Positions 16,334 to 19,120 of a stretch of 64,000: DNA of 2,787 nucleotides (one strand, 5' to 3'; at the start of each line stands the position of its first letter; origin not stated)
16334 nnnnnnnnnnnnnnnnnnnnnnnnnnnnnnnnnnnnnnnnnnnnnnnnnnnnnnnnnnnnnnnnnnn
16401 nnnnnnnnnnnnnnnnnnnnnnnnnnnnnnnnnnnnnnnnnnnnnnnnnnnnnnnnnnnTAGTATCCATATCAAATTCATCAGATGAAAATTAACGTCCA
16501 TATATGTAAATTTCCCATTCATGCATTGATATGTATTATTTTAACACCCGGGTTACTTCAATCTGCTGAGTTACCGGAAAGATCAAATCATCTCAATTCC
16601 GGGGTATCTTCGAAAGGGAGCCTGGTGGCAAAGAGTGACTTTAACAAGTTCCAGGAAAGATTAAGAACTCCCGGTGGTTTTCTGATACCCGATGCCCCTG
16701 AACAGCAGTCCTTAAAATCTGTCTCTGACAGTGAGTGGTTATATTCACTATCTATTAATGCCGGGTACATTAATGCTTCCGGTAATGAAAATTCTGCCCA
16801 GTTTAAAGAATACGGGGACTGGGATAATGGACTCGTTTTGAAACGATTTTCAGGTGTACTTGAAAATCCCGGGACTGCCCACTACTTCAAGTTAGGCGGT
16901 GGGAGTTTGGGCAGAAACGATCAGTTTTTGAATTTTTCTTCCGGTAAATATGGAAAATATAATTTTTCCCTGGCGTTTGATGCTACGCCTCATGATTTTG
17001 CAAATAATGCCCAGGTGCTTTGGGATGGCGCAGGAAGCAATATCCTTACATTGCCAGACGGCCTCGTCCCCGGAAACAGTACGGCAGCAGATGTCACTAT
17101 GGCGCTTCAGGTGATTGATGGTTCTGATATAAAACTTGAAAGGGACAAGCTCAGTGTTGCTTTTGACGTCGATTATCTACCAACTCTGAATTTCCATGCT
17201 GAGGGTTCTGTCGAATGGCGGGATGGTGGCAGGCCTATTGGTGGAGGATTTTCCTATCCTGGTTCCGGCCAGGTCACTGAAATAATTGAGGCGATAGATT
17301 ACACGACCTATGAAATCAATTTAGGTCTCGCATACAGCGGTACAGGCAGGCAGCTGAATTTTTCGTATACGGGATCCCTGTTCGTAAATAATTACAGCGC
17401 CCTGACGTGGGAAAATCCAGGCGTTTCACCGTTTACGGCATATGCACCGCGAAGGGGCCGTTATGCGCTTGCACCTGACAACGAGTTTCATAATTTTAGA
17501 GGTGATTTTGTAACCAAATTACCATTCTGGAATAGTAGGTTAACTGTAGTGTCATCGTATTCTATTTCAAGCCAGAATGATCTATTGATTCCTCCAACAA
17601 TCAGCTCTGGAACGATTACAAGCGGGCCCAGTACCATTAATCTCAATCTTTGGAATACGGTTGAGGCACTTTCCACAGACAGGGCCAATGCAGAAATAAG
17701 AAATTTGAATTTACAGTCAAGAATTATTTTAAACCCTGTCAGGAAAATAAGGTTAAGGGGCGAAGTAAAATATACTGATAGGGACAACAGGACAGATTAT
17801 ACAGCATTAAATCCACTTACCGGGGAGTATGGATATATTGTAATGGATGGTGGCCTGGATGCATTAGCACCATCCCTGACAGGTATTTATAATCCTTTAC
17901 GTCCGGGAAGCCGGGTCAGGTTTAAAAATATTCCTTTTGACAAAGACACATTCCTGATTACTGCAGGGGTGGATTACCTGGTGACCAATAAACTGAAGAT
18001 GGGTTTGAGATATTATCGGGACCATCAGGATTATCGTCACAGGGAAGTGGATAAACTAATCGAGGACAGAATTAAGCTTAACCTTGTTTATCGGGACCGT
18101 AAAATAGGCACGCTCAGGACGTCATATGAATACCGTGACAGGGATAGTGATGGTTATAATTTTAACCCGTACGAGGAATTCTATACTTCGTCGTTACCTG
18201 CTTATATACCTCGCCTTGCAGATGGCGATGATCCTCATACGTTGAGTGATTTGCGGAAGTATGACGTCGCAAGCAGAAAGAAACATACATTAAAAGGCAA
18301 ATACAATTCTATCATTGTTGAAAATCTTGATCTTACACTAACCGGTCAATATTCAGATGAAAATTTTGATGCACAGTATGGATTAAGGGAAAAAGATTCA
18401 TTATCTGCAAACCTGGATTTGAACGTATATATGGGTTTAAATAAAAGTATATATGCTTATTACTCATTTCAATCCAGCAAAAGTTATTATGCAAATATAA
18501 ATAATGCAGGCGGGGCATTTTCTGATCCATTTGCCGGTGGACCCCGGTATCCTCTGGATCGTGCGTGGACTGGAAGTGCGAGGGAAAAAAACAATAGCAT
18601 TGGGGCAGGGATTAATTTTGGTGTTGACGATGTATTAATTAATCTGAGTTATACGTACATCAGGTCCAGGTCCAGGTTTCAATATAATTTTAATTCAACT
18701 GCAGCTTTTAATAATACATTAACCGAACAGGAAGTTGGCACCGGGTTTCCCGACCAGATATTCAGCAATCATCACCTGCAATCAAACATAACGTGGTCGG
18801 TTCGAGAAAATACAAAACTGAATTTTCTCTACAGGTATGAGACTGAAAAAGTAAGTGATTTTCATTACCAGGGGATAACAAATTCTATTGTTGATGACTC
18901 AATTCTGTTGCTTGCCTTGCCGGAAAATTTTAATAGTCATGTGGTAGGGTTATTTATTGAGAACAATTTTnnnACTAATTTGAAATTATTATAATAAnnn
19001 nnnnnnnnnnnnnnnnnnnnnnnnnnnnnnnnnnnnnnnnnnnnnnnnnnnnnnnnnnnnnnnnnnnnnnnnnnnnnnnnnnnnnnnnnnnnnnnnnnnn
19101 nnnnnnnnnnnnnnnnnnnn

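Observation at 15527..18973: MtrAB/MtoAB-type porin-cytochrome conduit embedded in the biosynthetic island, with no MtrC-like outer cytochrome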

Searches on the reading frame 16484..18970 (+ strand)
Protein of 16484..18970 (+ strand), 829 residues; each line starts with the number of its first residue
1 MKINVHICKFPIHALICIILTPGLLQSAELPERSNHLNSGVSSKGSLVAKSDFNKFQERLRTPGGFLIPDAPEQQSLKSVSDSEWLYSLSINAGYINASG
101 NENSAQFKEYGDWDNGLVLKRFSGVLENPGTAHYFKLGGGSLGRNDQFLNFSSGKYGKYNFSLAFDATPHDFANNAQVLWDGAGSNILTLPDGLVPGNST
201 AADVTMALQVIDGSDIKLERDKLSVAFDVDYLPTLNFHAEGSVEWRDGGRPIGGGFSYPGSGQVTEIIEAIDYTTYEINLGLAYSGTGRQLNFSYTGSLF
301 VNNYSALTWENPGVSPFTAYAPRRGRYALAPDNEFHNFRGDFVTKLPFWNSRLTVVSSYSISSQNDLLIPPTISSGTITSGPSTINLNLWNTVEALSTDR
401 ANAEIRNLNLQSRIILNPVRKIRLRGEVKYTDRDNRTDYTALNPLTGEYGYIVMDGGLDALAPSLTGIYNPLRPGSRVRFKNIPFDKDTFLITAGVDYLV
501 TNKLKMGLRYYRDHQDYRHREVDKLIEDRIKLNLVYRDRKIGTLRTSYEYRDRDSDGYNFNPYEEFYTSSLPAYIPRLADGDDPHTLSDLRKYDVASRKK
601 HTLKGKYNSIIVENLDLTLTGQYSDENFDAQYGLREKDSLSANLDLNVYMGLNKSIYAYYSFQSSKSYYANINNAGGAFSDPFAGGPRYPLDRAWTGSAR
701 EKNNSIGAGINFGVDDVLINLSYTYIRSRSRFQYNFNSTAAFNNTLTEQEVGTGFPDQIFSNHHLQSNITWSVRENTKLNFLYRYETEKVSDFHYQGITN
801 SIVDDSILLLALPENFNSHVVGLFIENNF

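Call 4: search_protein_families(library=pfam, proteins=[window:16484-18970:+], max_evalue=1)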
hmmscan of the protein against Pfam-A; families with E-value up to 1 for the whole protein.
window:16484-18970:+ (829 aa): 2 families
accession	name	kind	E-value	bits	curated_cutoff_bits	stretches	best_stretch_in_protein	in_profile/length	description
PF11854.14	MtrB_PioB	-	9.1e-102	342.1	23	1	101-825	3-631/635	Putative outer membrane beta-barrel porin, MtrB/PioB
PF10677.15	DUF2490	-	0.01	16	29.8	1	478-553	25-100/186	Protein of unknown function (DUF2490)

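Call 5: search_protein_families(library=ncbifam, proteins=[window:16484-18970:+], max_evalue=1)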
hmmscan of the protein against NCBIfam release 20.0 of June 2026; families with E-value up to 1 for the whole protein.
window:16484-18970:+ (829 aa): 2 families
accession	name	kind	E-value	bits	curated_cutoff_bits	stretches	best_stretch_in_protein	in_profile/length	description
TIGR03509.1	OMP_MtrB_PioB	subfamily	2.3e-76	257.7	240.05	1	99-825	11-658/662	MtrB/PioB family decaheme-associated outer membrane protein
NF041027.1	GSU2204_Se_pt_1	equivalog_domain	0.01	14.7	350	2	761-794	499-532/580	GSU2204 family CXXCH-containing (seleno)protein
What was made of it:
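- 16484..18973 (+): MtrB/MtoB/PioB-family outer-membrane beta-barrel sheath, 829 aa, C-terminal Phe, no Cys in the mature part. PF11854 gives E=9.1e-102 and TIGR03509 scores 257.7 against a 240.05 cut-off (calls 4, 5).
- On MtrB/MtoB/PioB porins (TIGR03509, PF11854): TIGR03509 scores 257.7 against 240.05, and PF11854 scores 342 bits against 23 (calls 4, 5).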

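Call 29: find_related_loci(query=A2, collection=metagenome_contigs, flank=10000)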
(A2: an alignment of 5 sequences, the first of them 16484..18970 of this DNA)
Query A2 (829 aa) in metagenome_contigs; peptide patterns used: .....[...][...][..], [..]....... (x = any residue, [..] = any of these).
148 stretches matched a pattern; 13 encode a relative of the query (tblastn E <= 1e-3); 13 distinct loci.
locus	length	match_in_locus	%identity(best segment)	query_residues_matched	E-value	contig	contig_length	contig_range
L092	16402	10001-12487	64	1-829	0e+0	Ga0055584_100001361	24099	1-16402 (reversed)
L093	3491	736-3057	50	53-829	0e+0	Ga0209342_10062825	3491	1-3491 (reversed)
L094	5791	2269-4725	41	14-825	0e+0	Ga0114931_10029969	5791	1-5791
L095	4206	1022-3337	40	61-829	0e+0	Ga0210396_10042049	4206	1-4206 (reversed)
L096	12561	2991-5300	40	61-829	2e-179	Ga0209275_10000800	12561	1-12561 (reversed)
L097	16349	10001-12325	37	53-826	5e-160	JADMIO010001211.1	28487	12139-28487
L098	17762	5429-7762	35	51-829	4e-154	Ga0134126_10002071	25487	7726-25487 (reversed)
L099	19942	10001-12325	35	53-826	9e-149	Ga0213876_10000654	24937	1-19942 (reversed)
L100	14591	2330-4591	35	78-829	9e-149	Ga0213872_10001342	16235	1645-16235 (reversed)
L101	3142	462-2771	36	61-829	5e-151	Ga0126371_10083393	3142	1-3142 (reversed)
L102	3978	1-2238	36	84-829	5e-146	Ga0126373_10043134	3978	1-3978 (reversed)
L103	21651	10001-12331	38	61-829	3e-172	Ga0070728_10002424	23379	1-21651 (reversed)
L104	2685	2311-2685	35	53-176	2e-19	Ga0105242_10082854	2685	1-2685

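Call 33: search_solved_structures(query=window:16484-18970:+, max_evalue=0.01, show_alignments=1)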
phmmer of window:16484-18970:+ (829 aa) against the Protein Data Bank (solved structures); distinct sequences matched with E-value up to 0.01: 1.
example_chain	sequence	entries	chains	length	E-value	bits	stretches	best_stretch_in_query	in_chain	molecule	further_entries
6r2q_B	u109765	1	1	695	1.3e-18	69.9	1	141-439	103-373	Uncharacterized protein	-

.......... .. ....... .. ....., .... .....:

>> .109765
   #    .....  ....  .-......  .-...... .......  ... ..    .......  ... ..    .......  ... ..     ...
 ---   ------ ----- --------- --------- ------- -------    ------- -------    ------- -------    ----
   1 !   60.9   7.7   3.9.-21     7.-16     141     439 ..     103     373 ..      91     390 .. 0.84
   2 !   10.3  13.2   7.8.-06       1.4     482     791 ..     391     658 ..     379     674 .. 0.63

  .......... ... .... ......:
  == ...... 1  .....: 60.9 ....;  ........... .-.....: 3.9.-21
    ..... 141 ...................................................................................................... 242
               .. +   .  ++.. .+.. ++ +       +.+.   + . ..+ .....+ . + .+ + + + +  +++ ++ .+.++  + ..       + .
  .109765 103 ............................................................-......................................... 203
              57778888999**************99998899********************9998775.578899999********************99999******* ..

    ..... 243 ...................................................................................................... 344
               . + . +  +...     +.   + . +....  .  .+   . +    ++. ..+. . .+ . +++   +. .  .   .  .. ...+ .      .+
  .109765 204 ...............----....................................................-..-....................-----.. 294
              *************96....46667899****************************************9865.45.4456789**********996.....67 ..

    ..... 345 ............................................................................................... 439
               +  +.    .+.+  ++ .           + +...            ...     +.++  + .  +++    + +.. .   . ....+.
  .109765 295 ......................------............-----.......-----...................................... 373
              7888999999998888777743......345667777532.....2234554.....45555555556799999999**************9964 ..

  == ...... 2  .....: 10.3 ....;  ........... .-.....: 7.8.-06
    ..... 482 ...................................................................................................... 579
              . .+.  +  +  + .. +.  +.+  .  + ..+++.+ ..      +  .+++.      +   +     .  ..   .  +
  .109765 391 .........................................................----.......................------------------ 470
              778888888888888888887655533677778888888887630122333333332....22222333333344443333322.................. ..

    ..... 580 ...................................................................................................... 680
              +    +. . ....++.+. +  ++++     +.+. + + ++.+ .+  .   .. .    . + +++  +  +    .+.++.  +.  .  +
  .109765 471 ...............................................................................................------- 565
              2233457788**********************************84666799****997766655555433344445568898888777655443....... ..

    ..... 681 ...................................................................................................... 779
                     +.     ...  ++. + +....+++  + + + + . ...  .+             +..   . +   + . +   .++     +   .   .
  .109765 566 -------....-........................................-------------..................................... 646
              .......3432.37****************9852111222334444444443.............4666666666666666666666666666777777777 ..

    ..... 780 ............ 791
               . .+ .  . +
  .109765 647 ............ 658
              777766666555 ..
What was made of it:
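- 16484..18973 (+): PDB 6R2Q_B gives E=1.3e-18 by sequence (call 33).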

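Call 36: search_protein_families(library=pfam, proteins=[L103:313-1083:+, L103:1232-2647:+, L103:2625-3833:-, L103:3833-5053:-, L103:5053-6276:-, L103:7261-8472:-, L103:12293-13060:-, L103:13067-14632:-, L103:18295-19296:-, L103:19296-21140:-], max_evalue=0.001)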
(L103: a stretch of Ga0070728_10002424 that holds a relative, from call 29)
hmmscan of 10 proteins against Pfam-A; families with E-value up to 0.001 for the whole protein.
L103:313-1083:+ (257 aa): 7 families
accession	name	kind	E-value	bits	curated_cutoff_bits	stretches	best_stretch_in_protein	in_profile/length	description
PF08241.18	Methyltransf_11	-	1.9e-15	57.7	21.2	1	32-129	1-95/95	Methyltransferase domain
PF13489.12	Methyltransf_23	-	6.3e-13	49.2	27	1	27-152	22-139/164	Methyltransferase domain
PF13847.12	Methyltransf_31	-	7.2e-11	42.4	27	1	28-133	4-113/145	Methyltransferase domain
PF13649.12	Methyltransf_25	-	4.6e-10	40.5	27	1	32-125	2-97/97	Methyltransferase domain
PF08242.18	Methyltransf_12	-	5.6e-09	37.1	30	1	32-127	1-98/98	Methyltransferase domain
PF01209.24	Ubie_methyltran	-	5.1e-07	29.7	20.1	1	85-142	107-164/233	ubiE/COQ5 methyltransferase family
PF05219.18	DREV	-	0.00097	18.8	26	0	24-130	91-187/265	DREV methyltransferase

L103:1232-2647:+ (472 aa): 2 families
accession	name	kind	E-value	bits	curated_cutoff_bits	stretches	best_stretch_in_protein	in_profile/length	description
PF04055.27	Radical_SAM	-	5.7e-20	72.6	29.5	1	191-356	2-166/166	Radical SAM superfamily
PF02310.24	B12-binding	-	7.2e-19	68.2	32.1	1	19-129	11-121/121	B12 binding domain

L103:2625-3833:- (402 aa): 5 families
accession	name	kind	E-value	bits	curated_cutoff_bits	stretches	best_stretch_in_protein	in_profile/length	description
PF00534.26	Glycos_transf_1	-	3e-18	66.4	26.4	1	205-345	13-152/172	Glycosyl transferases group 1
PF13692.12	Glyco_trans_1_4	-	8.6e-18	65.4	27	1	208-346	2-137/142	Glycosyl transferases group 1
PF13439.12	Glyco_transf_4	-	6.7e-09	36.4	28.5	1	24-184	6-163/170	Glycosyltransferase Family 4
PF13579.12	Glyco_trans_4_4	-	1.1e-08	36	29.7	1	26-184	7-156/158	Glycosyl transferase 4-like domain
PF13524.12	Glyco_trans_1_2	-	5.7e-05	23.5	25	1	263-336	27-101/144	Glycosyl transferase-like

L103:3833-5053:- (406 aa): 1 family
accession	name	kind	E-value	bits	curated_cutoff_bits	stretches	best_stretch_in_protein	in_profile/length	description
PF01979.26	Amidohydro_1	-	0.0002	21.2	25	0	61-85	1-23/345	Amidohydrolase family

L103:5053-6276:- (407 aa): 6 families
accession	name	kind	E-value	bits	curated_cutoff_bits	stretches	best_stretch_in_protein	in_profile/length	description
PF00534.26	Glycos_transf_1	-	2.5e-21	76.4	26.4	1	212-363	17-171/172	Glycosyl transferases group 1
PF13692.12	Glyco_trans_1_4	-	1.5e-19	71.1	27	1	212-352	3-141/142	Glycosyl transferases group 1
PF13579.12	Glyco_trans_4_4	-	1.9e-07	32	29.7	1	34-176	6-140/158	Glycosyl transferase 4-like domain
PF13524.12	Glyco_trans_1_2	-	2.7e-07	31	25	1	235-376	6-137/144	Glycosyl transferase-like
PF20706.3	GT4-conflict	-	1.1e-06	28.3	26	1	169-341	153-330/385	Family 4 Glycosyltransferase in conflict systems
PF13439.12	Glyco_transf_4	-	2.9e-05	24.6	28.5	1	35-197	8-170/170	Glycosyltransferase Family 4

L103:7261-8472:- (403 aa): 3 families
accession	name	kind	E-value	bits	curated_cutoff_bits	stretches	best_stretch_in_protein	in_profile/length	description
PF00534.26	Glycos_transf_1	-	8.5e-13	48.6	26.4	1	194-357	9-170/172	Glycosyl transferases group 1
PF13692.12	Glyco_trans_1_4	-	1.1e-12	48.9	27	1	202-345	3-142/142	Glycosyl transferases group 1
PF13524.12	Glyco_trans_1_2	-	1.8e-06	28.4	25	1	223-373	7-142/144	Glycosyl transferase-like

L103:12293-13060:- (255 aa): 15 families
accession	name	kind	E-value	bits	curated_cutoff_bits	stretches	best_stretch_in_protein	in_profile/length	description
PF05175.20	MTS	-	4.9e-13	49.5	23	1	77-212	22-150/170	Methyltransferase small domain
PF13649.12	Methyltransf_25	-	5.3e-11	43.5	27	1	91-160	2-72/97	Methyltransferase domain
PF06325.19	PrmA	-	8.8e-11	42.3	22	1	86-158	161-232/296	Ribosomal protein L11 methyltransferase (PrmA)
PF08241.18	Methyltransf_11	-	1.7e-09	38.6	21.2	1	91-160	1-68/95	Methyltransferase domain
PF13847.12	Methyltransf_31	-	3.1e-09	37.1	27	1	87-197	4-106/145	Methyltransferase domain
PF09445.16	Methyltransf_15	-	1e-07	32.2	22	1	88-161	2-80/165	RNA cap guanine-N2 methyltransferase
PF13489.12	Methyltransf_23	-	6.4e-07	29.7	27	1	76-159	11-88/164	Methyltransferase domain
PF08242.18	Methyltransf_12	-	1.6e-06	29.1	30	1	91-159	1-72/98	Methyltransferase domain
PF03848.20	TehB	-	3.7e-06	27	20.4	1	89-158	33-101/193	Tellurite resistance protein TehB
PF10294.15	Methyltransf_16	-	2.6e-05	24.5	21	1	65-157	25-125/174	Lysine methyltransferase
PF12847.13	Methyltransf_18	-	2.7e-05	24.7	27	1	87-157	15-87/151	Methyltransferase domain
PF05971.18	Methyltransf_10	-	9.6e-05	22.3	23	1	69-161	83-186/299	RNA methyltransferase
PF03602.21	Cons_hypoth95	-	0.00021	21.5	24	1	84-156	39-117/182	Conserved hypothetical protein 95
PF04816.18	TrmK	-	0.00021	21.3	27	1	110-154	23-68/205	tRNA (adenine(22)-N(1))-methyltransferase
PF02475.24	TRM5-TYW2_MTfase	-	0.00045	20.6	28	1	89-161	39-113/164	TRM5/TYW2 methyltransferase domain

L103:13067-14632:- (521 aa): 2 families
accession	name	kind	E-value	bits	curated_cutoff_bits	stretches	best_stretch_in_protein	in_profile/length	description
PF02310.24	B12-binding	-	4.6e-12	46.3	32.1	1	50-155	16-120/121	B12 binding domain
PF04055.27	Radical_SAM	-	6.2e-12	46.4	29.5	1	224-386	4-165/166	Radical SAM superfamily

L103:18295-19296:- (333 aa): 0 families

L103:19296-21140:- (614 aa): 3 families
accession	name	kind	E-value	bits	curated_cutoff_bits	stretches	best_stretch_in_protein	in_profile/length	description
PF00005.33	ABC_tran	-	1.5e-30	107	25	1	393-542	1-137/137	ABC transporter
PF00664.28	ABC_membrane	-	1.2e-08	35.5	28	1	43-305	5-251/274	ABC transporter transmembrane region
PF02463.25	SMC_N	-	1.2e-06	28.6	40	1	385-584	135-211/220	RecF/RecN/SMC N terminal domain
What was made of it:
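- In L103 the pair is embedded within the cluster (call 36).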

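Call 65: find_homologous_proteins(query=window:16484-18970:+, max_evalue=1e-10)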
Query window:16484-18970:+ (829 aa): 22 proteins with E <= 1e-10 among 8000 candidates.
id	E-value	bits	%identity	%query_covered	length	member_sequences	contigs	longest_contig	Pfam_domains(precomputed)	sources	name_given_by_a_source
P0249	0.0e+0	1278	64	100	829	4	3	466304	PF11854.15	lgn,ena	-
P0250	1.6e-276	938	51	97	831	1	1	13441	PF11854.15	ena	-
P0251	3.1e-266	904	50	98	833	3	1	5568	PF11854.15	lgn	-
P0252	1.6e-263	895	49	98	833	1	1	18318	PF11854.15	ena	-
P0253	2.1e-256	871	49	96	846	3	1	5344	PF11854.15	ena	-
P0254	2.5e-254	865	48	99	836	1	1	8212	PF11854.15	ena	-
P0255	3.4e-254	864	50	94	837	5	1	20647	PF11854.15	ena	-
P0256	6.5e-254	863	47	99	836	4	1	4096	PF11854.15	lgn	-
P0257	8.9e-216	737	42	99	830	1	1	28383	PF11854.15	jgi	jgi:MtrB/PioB family decaheme-associated outer membrane protein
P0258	5.7e-212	724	52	76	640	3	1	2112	PF11854.15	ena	-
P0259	1.1e-210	720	43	94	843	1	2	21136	PF11854.15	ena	-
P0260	1.8e-139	485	44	63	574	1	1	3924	PF11854.15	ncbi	ncbi:MAG TPA: MtrB/PioB family outer membrane beta-barrel protein, partial [Gammaproteobacteria bact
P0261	4.0e-133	464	34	93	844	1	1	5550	PF11854.15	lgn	-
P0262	7.8e-98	347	30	93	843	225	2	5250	PF11854.15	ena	-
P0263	1.6e-33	134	25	88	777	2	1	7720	PF11854.15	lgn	-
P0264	1.8e-22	98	26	62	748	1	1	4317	PF11854.15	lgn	-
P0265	4.4e-22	96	22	84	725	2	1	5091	PF11854.15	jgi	jgi:MtrB/PioB family decaheme-associated outer membrane protein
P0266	1.4e-21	95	23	89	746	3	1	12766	PF11854.15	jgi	-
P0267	4.8e-17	80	22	86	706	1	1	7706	PF11854.15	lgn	-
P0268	4.5e-15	73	23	86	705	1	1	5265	PF11854.15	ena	-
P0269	6.2e-15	73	23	84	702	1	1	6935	PF11854.15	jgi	jgi:MtrB/PioB family decaheme-associated outer membrane protein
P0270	1.4e-11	62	22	84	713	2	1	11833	PF11854.15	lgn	-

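Call 79: predict_structure(alignment_id=A3)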
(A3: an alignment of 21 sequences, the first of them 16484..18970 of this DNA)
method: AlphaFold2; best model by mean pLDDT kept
length: 829 residues; sequences in the alignment: 21
mean_pLDDT: 76.7   pTM: 0.74
mean pLDDT of the five models: 76.7, 75.1, 73.4, 73.3, 70.8
residues with pLDDT >= 90: 330; 70-90: 243; 50-70: 133; < 50: 123
segments of 3 or more residues with pLDDT < 50: 1-74, 451-466, 474-482, 577-586, 675-681
pLDDT, mean of each block of 10 residues (from residue 1): 27 27 21 26 25 31 34 60 89 92 79 83 91 92 85 92 92 86 89 88 87 86 93 89 94 73 82 96 91 96 89 72 80 94 92 96 77 57 64 66 89 95 96 81 58 38 47 47 71 97 95 87 90 92 94 81 54 48 49 83 94 86 93 89 91 85 94 54 53 83 94 88 94 79 54 74 93 90 93 62 73 83 92
secondary structure, 60 per line:
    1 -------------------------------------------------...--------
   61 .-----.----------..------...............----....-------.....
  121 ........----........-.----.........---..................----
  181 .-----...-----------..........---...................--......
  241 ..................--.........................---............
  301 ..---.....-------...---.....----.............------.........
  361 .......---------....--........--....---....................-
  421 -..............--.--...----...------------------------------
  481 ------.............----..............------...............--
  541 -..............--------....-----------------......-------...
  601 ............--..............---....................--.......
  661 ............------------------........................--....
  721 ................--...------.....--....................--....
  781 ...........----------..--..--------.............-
elements in order (helices of 4 or more, strands of 3 or more residues): E86-100 H105-108 E116-128 E133-140 E147-155 E159-176 E187-189 H201-210 E214-232 E235-258 E261-285 E289-302 E306-310 E324-328 E333-345 E352-367 E377-380 E383-386 H387-390 E400-419 E422-435 E441-443 E448-450 E487-499 E504-517 E524-538 E542-555 H564-567 H585-589 E598-612 E615-628 E632-651 E654-672 E694-714 E717-736 H748-752 E755-774 E777-791 E816-828
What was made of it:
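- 16484..18973 (+): The AF2 model has pLDDT 76.7, pTM 0.74 and 26 long strands (call 79).
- On MtrB/MtoB/PioB porins (TIGR03509, PF11854): The AF2 model has pTM 0.74 and 26 long strands (call 79).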
